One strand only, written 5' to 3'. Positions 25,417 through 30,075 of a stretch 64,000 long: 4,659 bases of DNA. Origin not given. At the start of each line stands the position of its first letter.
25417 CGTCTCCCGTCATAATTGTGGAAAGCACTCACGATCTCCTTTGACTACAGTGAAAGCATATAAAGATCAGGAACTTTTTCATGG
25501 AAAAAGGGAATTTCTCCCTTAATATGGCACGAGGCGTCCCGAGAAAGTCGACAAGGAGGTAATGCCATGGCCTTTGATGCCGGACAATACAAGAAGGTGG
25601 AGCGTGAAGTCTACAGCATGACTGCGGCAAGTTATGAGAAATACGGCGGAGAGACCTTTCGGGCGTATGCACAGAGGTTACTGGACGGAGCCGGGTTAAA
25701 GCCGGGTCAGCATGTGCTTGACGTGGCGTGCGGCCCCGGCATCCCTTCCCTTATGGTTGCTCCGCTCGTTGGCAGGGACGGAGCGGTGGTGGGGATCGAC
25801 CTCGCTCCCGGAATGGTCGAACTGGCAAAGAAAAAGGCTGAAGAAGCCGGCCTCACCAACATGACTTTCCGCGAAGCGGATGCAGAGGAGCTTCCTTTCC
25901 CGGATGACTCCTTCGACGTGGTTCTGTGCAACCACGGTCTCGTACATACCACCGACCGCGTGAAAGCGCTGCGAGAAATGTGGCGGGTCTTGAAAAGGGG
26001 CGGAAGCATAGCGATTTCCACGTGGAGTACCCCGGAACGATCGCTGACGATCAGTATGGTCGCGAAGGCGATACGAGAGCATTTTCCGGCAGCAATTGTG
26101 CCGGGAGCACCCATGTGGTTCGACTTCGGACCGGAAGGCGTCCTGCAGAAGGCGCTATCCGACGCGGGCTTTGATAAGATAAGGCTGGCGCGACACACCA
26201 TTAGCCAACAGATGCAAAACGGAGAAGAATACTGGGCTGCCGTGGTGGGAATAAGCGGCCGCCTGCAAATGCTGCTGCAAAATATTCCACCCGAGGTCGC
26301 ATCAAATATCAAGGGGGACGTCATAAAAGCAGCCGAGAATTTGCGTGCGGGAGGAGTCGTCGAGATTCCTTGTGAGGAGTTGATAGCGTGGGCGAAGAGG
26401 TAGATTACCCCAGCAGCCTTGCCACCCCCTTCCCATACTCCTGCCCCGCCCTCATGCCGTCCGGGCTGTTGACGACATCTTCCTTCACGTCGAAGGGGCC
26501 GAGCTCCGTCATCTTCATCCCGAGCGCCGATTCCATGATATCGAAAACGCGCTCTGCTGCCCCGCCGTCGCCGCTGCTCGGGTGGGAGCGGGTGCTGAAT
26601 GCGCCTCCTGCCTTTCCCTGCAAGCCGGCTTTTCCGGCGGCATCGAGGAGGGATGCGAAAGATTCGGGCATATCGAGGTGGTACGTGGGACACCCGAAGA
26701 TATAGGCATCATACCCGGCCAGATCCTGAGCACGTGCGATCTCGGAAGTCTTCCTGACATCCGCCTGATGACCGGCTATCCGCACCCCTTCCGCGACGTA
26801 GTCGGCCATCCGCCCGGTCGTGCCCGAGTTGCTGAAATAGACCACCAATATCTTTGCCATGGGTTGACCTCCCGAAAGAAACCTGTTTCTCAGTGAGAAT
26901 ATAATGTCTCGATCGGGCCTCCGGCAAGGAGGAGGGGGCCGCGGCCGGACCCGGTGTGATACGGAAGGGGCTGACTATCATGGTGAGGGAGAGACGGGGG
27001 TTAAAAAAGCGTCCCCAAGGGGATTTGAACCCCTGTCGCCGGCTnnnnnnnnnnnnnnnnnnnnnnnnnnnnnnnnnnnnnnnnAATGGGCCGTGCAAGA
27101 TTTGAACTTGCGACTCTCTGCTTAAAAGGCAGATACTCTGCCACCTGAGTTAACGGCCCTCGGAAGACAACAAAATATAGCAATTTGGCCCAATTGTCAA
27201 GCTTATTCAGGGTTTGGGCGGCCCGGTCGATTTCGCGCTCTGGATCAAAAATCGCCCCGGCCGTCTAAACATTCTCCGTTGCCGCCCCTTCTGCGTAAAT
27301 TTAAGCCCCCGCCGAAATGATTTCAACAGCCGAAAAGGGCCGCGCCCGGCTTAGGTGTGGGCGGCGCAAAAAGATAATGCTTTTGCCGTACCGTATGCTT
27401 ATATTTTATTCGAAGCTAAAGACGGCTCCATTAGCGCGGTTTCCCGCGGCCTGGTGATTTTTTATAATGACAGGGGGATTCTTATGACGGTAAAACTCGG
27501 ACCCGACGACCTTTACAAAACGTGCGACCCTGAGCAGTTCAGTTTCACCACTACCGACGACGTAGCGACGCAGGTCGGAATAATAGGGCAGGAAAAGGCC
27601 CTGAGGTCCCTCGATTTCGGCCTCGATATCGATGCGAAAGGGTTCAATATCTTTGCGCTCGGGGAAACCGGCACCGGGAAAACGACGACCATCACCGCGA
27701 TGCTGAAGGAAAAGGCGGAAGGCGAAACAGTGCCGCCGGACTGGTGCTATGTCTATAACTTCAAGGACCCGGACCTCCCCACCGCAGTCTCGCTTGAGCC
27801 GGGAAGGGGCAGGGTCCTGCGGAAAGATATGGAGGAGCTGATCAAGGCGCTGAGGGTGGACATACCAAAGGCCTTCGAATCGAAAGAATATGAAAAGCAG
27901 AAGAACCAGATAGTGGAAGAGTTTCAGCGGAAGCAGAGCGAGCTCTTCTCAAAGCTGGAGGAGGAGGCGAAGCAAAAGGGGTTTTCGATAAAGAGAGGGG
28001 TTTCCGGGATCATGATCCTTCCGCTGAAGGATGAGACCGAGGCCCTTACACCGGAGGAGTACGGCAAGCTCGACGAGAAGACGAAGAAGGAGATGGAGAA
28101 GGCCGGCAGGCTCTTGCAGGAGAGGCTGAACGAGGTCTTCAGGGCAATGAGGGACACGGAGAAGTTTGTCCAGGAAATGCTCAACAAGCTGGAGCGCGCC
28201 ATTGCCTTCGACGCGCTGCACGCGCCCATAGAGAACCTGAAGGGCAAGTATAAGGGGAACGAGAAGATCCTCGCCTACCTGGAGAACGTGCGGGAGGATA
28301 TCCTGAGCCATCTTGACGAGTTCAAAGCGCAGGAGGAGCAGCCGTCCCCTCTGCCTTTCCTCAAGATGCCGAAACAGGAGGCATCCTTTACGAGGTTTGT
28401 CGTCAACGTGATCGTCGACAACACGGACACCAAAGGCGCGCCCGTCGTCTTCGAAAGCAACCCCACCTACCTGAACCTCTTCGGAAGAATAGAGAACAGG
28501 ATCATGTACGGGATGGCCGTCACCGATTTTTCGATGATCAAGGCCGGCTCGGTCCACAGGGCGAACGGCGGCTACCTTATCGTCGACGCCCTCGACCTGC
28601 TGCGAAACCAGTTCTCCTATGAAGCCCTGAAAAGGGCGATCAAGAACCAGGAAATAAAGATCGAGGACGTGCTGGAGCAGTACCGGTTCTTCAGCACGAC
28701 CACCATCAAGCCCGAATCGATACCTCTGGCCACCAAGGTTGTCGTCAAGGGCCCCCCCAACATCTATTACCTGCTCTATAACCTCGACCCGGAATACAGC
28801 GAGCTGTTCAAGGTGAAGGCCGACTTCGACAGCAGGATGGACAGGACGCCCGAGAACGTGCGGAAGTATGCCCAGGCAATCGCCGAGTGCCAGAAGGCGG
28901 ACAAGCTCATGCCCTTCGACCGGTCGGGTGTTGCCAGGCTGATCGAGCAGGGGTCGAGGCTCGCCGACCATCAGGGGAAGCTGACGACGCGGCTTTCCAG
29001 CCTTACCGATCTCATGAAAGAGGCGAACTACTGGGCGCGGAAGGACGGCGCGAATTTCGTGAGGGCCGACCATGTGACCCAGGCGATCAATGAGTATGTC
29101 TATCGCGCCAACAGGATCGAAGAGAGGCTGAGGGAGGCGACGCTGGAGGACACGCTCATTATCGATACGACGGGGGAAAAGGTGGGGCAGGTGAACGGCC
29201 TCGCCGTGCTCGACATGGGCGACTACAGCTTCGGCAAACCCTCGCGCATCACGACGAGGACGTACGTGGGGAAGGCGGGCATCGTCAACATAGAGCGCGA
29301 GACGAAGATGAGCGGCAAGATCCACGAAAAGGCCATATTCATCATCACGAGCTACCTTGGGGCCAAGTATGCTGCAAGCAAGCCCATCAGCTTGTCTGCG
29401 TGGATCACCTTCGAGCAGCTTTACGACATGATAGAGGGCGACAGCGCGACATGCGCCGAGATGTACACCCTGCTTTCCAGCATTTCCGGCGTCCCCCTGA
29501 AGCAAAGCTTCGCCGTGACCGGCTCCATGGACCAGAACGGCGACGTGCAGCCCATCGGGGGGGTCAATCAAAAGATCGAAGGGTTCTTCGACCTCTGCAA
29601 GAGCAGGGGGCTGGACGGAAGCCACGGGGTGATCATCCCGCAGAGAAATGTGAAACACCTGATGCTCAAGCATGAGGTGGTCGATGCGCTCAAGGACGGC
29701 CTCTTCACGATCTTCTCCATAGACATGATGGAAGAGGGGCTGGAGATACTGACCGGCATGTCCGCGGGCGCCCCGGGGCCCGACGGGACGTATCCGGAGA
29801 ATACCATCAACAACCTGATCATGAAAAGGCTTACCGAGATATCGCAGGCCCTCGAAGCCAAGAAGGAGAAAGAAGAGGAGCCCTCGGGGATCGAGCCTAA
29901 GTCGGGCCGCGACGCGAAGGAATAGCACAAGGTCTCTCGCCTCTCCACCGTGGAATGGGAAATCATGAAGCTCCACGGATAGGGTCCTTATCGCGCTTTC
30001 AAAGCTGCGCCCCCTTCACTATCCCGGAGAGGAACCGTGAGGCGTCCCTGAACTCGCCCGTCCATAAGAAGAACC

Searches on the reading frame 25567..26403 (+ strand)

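Call 38: search_protein_families(library=pfam, proteins=[window:25567-26403:+], max_evalue=0.0001)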
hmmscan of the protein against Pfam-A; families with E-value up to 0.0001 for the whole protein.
window:25567-26403:+ (278 aa): 12 families
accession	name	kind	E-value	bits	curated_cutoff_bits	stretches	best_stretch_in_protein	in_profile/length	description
PF13847.12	Methyltransf_31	-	2.4e-28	99.1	27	1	45-155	2-114/145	Methyltransferase domain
PF08241.18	Methyltransf_11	-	2.7e-28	98.9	21.2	1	51-150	1-95/95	Methyltransferase domain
PF13649.12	Methyltransf_25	-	2.7e-28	98.9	27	1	50-146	1-97/97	Methyltransferase domain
PF01209.24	Ubie_methyltran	-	4.8e-28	98.5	20.1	1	35-159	36-160/233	ubiE/COQ5 methyltransferase family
PF08242.18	Methyltransf_12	-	1.6e-15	58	30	1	51-147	1-97/98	Methyltransferase domain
PF13489.12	Methyltransf_23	-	3.6e-12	46.7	27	1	30-159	5-127/164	Methyltransferase domain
PF01135.25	PCMT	-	1.6e-10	41.5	20.3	1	32-107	62-134/210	Protein-L-isoaspartate(D-aspartate) O-methyltransferase (PCMT)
PF01170.24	UPF0020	-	9.2e-07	29.2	22.3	1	74-142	79-148/197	RMKL-like, methyltransferase domain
PF05175.20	MTS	-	2e-06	28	23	1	46-148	31-136/170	Methyltransferase small domain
PF01728.25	FtsJ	-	8.3e-06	26.3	24.1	1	40-134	14-111/181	FtsJ-like methyltransferase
PF06325.19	PrmA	-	1.6e-05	25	22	1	44-151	159-259/296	Ribosomal protein L11 methyltransferase (PrmA)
PF02353.26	CMAS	-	4e-05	23.5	27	1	35-162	51-176/273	Mycolic acid cyclopropane synthetase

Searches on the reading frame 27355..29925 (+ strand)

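Call 38: search_protein_families(library=pfam, proteins=[window:27355-29925:+], max_evalue=0.0001)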
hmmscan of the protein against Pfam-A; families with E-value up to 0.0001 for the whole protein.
window:27355-29925:+ (856 aa): 4 families
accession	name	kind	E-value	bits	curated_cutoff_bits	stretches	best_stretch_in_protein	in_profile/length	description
PF13654.12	AAA_32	-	7.9e-52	175.2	21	1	360-492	1-133/133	LonB-like, AAA domain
PF20436.4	LonB_AAA-LID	-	1.9e-26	92.3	22.4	1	520-584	1-65/65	Archaeal LonB, AAA+ ATPase LID domain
PF20437.3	LonC_helical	-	9.9e-17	61.1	24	1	129-162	1-34/34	Lon-like LonC helical domain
PF05362.19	Lon_C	-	1.2e-08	35.2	21.1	1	694-796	108-199/205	Lon protease (S16) C-terminal proteolytic domain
